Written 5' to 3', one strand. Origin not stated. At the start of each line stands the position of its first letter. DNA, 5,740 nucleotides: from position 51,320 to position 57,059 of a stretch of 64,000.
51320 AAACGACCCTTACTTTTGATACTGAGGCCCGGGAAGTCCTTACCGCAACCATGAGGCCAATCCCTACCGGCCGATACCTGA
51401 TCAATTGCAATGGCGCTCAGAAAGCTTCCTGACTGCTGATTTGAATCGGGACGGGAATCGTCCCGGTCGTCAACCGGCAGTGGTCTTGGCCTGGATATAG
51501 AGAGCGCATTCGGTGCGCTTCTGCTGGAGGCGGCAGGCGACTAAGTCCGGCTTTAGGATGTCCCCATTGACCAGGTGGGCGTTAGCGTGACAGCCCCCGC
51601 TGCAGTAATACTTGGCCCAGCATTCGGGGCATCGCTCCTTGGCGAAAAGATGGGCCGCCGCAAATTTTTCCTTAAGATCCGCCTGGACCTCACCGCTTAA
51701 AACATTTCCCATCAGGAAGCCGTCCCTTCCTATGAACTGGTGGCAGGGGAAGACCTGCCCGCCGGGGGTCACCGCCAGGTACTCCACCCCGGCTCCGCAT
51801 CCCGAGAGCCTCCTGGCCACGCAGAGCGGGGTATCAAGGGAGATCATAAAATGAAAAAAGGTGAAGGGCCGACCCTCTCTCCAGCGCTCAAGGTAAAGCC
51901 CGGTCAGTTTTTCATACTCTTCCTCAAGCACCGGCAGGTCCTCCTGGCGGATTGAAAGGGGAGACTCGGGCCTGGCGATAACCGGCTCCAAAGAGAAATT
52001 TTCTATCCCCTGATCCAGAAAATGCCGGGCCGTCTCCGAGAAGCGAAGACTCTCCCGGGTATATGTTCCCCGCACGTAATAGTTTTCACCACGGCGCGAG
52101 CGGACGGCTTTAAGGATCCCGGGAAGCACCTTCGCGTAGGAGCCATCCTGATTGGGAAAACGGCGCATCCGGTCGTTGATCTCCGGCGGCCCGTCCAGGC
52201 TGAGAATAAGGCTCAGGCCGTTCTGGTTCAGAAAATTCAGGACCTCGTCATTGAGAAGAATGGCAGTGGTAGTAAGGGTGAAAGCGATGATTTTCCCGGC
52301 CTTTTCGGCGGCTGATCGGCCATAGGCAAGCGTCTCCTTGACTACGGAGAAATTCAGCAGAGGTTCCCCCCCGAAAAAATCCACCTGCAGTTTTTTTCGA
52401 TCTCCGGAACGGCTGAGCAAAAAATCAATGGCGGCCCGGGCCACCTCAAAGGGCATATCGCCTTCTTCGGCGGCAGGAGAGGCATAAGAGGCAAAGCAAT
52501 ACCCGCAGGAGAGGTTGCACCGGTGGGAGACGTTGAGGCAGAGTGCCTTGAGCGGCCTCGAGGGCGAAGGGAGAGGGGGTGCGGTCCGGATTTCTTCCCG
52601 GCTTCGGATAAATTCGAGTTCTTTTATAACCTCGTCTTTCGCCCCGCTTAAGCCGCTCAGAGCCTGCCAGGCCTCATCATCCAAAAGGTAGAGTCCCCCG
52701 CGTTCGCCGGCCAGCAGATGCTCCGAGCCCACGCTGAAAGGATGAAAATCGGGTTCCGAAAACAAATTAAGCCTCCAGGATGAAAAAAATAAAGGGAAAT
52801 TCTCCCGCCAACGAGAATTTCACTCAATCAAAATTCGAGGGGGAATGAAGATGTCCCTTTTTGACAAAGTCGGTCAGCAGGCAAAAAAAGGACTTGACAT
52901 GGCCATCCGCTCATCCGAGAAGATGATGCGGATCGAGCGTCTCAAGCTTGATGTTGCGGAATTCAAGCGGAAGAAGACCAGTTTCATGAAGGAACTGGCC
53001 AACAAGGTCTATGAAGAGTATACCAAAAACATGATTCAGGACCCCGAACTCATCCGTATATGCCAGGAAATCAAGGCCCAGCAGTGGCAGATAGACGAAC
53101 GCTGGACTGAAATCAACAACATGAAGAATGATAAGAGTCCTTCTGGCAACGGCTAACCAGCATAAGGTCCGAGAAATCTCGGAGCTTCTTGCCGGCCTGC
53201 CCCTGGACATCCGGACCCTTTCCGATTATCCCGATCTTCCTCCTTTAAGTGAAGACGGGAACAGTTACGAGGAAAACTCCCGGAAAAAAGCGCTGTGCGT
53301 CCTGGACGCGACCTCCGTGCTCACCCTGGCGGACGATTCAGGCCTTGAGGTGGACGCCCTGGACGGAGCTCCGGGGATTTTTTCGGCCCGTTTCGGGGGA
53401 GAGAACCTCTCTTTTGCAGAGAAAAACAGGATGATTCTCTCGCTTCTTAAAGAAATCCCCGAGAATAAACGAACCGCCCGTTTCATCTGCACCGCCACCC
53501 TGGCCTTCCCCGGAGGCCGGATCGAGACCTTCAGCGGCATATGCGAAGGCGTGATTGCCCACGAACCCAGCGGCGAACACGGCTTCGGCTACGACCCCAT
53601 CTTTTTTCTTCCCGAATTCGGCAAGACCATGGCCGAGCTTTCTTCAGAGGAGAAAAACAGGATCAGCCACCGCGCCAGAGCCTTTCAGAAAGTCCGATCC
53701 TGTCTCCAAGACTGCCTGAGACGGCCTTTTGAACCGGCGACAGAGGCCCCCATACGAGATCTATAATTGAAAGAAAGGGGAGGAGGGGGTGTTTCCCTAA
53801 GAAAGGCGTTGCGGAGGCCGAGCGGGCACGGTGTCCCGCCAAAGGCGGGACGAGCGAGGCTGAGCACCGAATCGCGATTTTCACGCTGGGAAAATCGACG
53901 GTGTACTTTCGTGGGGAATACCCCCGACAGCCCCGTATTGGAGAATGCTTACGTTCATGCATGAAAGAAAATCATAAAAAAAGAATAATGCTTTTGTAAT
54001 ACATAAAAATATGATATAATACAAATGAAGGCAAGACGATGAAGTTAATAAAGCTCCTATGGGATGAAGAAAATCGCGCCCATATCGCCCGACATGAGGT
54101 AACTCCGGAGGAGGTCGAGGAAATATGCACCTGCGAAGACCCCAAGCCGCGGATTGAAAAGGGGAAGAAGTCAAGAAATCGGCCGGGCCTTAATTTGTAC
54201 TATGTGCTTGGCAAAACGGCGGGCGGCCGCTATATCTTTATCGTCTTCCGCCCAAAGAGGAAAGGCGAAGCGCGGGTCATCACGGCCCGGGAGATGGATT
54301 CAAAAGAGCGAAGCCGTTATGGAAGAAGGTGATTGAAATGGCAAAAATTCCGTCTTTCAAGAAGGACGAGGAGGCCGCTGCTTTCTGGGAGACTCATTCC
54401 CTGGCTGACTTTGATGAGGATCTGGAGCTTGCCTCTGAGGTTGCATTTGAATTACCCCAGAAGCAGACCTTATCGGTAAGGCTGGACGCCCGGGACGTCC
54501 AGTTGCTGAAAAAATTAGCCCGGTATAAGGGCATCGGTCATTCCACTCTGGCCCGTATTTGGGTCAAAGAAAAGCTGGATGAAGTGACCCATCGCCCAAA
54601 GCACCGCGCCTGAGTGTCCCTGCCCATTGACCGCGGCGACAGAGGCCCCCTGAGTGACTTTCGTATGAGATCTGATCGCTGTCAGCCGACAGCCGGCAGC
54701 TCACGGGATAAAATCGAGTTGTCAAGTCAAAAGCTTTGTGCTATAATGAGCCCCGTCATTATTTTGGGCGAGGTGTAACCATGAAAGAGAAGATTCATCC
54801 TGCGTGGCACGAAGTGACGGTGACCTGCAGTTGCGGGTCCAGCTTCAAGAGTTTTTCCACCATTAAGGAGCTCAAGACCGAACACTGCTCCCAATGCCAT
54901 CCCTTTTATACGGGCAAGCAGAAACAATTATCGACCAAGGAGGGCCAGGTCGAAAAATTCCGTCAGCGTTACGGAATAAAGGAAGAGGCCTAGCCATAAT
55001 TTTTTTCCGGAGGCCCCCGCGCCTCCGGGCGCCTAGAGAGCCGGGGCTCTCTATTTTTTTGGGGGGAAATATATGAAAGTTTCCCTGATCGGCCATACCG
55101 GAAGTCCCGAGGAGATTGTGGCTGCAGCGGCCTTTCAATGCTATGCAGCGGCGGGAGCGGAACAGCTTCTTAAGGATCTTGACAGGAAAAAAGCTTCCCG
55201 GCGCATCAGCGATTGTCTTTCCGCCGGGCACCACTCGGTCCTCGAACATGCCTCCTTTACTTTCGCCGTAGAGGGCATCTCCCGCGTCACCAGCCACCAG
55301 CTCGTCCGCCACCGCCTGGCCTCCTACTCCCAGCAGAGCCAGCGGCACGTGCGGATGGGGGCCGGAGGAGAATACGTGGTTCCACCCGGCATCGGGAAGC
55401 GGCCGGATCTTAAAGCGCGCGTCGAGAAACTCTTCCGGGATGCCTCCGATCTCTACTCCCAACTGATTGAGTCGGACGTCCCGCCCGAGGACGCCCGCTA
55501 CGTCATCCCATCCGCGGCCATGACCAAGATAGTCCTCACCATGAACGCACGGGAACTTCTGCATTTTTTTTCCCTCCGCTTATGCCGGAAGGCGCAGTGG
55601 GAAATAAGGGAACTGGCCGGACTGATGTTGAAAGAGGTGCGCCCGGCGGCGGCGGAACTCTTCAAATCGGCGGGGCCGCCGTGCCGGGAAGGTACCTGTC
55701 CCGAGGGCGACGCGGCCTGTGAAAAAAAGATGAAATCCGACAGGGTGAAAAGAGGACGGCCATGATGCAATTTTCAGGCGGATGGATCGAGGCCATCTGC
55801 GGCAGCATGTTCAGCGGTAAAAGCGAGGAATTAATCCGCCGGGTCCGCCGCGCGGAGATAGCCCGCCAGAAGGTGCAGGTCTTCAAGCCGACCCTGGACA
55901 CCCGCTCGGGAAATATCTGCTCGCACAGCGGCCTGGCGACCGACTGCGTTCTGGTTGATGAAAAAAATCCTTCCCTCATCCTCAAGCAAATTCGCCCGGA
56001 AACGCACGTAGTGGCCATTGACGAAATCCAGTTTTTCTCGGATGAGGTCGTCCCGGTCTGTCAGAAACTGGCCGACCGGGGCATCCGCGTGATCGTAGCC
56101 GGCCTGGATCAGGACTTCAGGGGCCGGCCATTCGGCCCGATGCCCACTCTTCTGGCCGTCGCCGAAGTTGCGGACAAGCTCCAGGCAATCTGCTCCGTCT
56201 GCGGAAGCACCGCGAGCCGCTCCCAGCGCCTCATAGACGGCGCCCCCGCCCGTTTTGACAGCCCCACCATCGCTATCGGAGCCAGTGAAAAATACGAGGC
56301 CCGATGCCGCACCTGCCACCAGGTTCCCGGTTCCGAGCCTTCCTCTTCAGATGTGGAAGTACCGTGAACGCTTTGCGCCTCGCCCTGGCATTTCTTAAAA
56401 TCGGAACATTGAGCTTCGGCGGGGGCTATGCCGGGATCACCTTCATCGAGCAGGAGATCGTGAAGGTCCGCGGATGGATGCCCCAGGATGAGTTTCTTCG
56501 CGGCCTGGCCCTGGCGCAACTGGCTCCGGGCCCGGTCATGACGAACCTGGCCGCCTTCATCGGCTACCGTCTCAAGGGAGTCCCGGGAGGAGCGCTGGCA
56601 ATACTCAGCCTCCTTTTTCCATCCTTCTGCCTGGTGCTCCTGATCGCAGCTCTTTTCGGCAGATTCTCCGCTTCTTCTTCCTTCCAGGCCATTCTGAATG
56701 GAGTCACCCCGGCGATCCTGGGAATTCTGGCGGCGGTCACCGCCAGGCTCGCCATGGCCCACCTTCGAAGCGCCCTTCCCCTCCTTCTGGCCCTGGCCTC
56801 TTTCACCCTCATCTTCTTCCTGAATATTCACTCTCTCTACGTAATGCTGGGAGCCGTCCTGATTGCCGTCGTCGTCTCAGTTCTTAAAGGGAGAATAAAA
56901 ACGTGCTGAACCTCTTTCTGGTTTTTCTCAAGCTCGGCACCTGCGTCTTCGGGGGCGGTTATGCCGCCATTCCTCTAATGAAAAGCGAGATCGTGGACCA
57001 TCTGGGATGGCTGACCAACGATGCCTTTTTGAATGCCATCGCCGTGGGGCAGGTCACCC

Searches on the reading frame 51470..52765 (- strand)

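Call 30: search_protein_families(library=pfam, proteins=[window:51470-52765:-], max_evalue=0.0001)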
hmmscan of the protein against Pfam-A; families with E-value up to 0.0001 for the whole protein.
window:51470-52765:- (431 aa): 2 families
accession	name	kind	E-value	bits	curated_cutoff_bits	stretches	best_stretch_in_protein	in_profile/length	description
PF04055.27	Radical_SAM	-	6.4e-12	46.4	29.5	1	78-222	2-138/166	Radical SAM superfamily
PF13353.11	Fer4_12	-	2.2e-08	34.9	22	1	81-196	13-119/137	4Fe-4S single cluster domain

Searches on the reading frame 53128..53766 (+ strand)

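Call 30: search_protein_families(library=pfam, proteins=[window:53128-53766:+], max_evalue=0.0001)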
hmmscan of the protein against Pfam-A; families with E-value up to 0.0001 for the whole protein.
window:53128-53766:+ (212 aa): 1 family
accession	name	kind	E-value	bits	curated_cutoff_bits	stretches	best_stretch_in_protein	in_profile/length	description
PF01725.21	Ham1p_like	-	2.2e-63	214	22.5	1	4-190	1-184/186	Ham1 family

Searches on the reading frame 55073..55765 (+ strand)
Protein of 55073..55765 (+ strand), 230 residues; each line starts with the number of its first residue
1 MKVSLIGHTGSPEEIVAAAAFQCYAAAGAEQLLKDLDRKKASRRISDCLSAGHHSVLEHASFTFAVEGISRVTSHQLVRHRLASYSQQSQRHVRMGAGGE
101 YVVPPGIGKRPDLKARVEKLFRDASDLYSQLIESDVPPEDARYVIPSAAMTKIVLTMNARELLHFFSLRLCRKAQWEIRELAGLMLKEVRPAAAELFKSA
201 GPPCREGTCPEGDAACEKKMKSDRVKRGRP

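Call 30: search_protein_families(library=pfam, proteins=[window:55073-55765:+], max_evalue=0.0001)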
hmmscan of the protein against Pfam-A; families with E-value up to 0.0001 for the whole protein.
window:55073-55765:+ (230 aa): 1 family
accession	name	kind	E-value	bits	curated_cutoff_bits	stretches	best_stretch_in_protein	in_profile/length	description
PF02511.20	Thy1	-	3.2e-66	223.2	24.8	1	5-192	2-188/191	Thymidylate synthase complementing protein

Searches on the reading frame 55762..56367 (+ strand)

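Call 30: search_protein_families(library=pfam, proteins=[window:55762-56367:+], max_evalue=0.0001)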
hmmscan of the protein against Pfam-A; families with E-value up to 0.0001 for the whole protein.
window:55762-56367:+ (201 aa): 1 family
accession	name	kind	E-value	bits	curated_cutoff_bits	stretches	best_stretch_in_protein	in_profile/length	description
PF00265.24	TK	-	8e-51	172.8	20.6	1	7-186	1-176/176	Thymidine kinase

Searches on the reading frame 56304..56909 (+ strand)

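Call 30: search_protein_families(library=pfam, proteins=[window:56304-56909:+], max_evalue=0.0001)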
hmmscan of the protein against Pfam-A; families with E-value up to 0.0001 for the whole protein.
window:56304-56909:+ (201 aa): 1 family
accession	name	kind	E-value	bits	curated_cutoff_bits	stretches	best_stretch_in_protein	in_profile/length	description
PF02417.20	Chromate_transp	-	7.8e-43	146.8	28.6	1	25-188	2-165/166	Chromate transporter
